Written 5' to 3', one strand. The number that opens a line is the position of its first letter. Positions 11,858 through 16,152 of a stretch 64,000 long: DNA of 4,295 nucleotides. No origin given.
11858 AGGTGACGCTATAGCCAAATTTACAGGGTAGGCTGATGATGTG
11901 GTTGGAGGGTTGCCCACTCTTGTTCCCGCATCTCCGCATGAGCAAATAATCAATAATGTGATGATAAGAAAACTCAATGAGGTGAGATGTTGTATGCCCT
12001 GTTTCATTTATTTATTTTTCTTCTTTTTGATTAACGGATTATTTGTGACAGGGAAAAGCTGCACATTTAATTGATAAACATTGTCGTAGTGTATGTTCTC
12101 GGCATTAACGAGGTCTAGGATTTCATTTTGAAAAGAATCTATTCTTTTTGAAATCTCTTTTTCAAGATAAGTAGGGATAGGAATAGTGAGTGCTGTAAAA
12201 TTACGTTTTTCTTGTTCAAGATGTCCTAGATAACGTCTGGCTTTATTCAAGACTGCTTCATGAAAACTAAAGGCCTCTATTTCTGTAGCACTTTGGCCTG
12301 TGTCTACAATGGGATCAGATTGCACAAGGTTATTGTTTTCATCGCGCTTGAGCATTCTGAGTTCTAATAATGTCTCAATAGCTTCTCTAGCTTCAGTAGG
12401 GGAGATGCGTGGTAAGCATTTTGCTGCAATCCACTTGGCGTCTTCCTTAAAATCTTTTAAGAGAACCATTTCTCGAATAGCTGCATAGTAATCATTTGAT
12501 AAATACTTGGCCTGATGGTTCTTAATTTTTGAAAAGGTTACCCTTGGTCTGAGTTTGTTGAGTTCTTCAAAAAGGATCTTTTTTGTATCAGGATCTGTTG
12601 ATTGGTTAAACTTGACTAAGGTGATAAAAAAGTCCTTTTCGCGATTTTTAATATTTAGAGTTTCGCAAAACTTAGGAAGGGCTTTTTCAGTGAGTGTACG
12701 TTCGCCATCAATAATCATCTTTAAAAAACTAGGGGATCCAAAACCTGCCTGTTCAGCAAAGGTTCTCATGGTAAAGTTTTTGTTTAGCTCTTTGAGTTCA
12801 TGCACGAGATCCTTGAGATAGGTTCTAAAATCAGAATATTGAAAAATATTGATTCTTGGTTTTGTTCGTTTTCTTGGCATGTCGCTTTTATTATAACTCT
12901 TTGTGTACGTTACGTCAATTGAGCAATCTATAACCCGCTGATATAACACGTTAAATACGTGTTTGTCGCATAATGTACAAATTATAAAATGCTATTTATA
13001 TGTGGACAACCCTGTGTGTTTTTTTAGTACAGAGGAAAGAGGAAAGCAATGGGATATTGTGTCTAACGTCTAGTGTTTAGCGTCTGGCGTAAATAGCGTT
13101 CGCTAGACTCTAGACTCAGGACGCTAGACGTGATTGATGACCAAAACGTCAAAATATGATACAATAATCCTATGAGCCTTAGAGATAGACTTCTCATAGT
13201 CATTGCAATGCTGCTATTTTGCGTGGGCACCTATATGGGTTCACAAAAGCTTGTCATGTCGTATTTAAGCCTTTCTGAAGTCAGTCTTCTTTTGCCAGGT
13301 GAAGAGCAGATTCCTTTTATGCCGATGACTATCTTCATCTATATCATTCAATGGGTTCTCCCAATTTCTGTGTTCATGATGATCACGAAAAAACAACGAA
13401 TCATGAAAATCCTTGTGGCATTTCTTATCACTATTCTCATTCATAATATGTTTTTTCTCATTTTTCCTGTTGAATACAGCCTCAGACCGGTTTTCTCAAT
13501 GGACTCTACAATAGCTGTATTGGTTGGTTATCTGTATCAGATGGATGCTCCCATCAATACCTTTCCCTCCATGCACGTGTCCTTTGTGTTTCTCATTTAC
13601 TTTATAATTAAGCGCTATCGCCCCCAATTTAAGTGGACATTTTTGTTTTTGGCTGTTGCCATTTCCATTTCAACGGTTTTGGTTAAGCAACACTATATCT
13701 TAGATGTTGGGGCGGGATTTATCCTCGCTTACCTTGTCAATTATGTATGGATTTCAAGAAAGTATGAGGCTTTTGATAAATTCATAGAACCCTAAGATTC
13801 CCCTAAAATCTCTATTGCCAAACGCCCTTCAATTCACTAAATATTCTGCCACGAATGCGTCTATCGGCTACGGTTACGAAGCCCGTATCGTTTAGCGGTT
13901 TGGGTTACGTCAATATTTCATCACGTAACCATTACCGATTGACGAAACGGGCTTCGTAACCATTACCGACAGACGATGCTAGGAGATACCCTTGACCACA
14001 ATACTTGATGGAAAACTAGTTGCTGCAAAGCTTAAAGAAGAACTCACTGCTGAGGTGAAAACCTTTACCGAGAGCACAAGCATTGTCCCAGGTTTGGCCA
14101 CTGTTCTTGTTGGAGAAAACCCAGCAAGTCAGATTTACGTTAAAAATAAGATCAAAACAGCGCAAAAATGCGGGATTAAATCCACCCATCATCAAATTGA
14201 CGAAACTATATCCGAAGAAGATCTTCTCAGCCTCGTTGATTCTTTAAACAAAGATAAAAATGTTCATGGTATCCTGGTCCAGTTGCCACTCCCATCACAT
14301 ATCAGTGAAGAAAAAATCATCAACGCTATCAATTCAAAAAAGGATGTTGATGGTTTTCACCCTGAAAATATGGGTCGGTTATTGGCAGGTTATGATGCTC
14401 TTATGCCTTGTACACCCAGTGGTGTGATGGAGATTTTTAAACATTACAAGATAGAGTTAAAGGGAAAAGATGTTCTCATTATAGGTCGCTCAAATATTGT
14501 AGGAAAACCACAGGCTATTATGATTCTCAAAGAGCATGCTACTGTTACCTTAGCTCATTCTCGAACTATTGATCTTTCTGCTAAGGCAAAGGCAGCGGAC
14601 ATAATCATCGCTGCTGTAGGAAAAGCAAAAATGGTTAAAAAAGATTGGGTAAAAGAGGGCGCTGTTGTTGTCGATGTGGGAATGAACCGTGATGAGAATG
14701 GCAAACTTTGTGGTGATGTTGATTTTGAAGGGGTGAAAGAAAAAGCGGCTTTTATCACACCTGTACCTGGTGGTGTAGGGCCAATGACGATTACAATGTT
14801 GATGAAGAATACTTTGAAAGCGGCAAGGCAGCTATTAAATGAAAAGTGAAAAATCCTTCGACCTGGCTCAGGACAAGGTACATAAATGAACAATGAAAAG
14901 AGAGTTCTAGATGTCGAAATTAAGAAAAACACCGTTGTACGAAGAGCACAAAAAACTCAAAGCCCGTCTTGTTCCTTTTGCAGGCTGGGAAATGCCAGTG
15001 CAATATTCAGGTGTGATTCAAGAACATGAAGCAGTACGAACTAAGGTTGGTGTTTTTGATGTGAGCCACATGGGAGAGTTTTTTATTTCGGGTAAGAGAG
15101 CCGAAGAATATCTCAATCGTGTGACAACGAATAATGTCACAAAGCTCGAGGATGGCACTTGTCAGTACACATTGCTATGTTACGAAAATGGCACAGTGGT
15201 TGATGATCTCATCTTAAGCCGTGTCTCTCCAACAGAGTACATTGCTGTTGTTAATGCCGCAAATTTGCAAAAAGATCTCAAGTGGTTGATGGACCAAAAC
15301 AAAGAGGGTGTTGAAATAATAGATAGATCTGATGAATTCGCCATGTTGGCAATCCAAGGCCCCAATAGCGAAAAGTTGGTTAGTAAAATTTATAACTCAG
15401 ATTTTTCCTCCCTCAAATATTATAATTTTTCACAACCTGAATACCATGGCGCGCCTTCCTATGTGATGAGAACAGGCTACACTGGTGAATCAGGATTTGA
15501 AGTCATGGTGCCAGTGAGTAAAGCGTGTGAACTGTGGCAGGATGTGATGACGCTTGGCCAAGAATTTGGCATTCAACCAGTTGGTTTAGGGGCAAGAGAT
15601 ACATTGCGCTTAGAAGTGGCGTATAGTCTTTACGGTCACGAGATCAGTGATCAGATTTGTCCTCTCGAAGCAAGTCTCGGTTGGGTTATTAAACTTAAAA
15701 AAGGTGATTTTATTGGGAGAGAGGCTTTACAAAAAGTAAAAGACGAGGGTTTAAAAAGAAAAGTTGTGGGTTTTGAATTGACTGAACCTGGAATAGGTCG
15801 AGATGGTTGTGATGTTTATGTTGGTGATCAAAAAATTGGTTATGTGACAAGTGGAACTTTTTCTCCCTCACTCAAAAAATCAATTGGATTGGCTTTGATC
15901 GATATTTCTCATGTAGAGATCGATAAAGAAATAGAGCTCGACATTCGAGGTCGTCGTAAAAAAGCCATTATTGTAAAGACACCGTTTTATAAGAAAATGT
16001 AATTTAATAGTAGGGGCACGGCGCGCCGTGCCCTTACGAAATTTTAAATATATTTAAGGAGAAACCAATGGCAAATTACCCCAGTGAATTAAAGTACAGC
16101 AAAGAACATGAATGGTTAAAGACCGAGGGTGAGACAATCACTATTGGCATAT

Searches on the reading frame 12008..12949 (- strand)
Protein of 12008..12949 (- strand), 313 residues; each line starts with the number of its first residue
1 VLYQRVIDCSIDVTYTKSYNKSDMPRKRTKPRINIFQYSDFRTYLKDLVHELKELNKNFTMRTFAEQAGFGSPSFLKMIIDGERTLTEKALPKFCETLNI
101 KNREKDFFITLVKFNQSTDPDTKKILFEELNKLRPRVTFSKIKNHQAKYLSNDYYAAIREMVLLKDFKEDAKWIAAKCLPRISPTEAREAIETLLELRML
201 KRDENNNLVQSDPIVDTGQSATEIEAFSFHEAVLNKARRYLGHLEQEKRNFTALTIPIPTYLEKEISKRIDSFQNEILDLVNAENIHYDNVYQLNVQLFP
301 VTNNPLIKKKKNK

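Call 39: search_protein_families(library=pfam, proteins=[window:12008-12949:-], max_evalue=0.00001)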
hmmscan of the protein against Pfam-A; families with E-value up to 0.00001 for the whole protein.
window:12008-12949:- (313 aa): 1 family
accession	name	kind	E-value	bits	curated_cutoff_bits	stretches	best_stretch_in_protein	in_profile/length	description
PF14394.12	DUF4423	-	2.7e-28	99.3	30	1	139-301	7-165/165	Domain of unknown function (DUF4423)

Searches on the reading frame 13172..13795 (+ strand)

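Call 84: search_protein_families(library=pfam, proteins=[window:13172-13795:+], max_evalue=0.00001)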
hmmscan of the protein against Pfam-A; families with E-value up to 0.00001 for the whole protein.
window:13172-13795:+ (207 aa): 2 families
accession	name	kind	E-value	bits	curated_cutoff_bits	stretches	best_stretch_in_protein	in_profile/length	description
PF14378.12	PAP2_3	-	5e-13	49.7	27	1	56-189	35-187/190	PAP2 superfamily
PF01569.27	PAP2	-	1.1e-10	41.8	27.2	1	78-194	3-122/130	PAP2 superfamily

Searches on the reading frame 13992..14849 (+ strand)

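Call 84: search_protein_families(library=pfam, proteins=[window:13992-14849:+], max_evalue=0.00001)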
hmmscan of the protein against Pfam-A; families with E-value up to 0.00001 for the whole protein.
window:13992-14849:+ (285 aa): 2 families
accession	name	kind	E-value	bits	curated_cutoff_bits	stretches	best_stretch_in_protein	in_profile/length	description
PF02882.25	THF_DHG_CYH_C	-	3.8e-71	238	27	1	123-280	1-158/160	Tetrahydrofolate dehydrogenase/cyclohydrolase, NAD(P)-binding domain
PF00763.28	THF_DHG_CYH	-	5.4e-43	146.3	32.8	1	5-120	1-115/115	Tetrahydrofolate dehydrogenase/cyclohydrolase, catalytic domain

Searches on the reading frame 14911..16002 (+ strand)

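Call 84: search_protein_families(library=pfam, proteins=[window:14911-16002:+], max_evalue=0.00001)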
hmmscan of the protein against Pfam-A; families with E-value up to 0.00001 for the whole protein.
window:14911-16002:+ (363 aa): 2 families
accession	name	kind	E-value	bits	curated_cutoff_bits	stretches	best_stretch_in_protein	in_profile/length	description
PF01571.26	GCV_T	-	3.2e-93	312.1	25.6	1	9-259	1-255/255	Aminomethyltransferase folate-binding domain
PF08669.17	GCV_T_C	-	1.8e-24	85.9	25.9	1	283-361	1-80/80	Glycine cleavage T-protein C-terminal barrel domain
